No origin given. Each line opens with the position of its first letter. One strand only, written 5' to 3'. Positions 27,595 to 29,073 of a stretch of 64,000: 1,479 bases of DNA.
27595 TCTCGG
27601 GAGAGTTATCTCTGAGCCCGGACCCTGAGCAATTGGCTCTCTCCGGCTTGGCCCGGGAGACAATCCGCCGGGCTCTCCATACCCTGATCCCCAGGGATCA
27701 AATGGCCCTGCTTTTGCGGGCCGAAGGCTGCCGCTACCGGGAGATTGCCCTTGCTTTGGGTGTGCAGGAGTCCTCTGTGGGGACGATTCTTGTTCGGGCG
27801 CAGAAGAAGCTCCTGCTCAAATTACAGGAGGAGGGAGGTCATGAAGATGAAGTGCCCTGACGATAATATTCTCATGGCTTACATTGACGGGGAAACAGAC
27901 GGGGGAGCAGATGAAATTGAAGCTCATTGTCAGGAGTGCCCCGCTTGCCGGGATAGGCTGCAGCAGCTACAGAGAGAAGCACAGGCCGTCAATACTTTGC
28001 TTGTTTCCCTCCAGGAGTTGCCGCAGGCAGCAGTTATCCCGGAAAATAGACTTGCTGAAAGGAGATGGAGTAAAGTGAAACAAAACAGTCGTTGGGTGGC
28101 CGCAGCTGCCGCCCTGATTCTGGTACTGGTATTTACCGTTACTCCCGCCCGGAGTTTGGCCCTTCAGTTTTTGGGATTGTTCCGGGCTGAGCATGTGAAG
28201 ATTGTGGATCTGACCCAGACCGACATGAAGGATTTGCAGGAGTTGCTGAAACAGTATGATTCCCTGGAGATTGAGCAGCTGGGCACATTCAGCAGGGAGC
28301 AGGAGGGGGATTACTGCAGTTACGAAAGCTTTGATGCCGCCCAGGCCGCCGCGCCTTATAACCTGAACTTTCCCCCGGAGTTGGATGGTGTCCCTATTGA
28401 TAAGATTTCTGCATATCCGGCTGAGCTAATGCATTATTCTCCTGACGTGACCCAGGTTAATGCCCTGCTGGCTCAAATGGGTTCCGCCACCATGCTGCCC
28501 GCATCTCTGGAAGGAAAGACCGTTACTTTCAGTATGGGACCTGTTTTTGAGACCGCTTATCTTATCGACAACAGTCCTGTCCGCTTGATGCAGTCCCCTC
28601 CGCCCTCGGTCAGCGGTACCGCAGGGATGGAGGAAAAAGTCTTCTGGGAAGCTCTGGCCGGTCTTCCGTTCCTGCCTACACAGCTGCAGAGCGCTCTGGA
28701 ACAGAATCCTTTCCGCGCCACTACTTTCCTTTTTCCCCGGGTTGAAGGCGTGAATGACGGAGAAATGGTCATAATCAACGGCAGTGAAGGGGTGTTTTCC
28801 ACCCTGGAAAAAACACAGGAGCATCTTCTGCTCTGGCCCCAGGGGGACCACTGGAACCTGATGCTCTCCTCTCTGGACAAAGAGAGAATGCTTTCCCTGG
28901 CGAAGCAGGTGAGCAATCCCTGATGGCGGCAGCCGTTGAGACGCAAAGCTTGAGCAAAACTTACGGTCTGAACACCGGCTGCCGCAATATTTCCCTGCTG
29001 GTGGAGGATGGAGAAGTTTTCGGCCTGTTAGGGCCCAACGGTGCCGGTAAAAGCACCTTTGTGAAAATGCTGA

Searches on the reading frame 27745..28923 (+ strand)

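Call 21: search_protein_families(library=pfam, proteins=[window:27745-28923:+], max_evalue=0.001)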
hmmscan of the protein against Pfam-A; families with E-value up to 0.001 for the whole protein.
window:27745-28923:+ (392 aa): 0 families

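Call 77: search_protein_families(library=pfam, proteins=[window:27745-28923:+], max_evalue=0.1)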
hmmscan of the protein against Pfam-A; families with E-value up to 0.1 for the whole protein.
window:27745-28923:+ (392 aa): 2 families
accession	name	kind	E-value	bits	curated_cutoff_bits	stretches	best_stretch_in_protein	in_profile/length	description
PF18175.6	HU-CCDC81_bac_2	-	0.0094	16.3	35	1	158-190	23-55/70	CCDC81-like prokaryotic HU domain 2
PF13490.11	zf-HC2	-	0.013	16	22.2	1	43-69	8-35/35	Putative zinc-finger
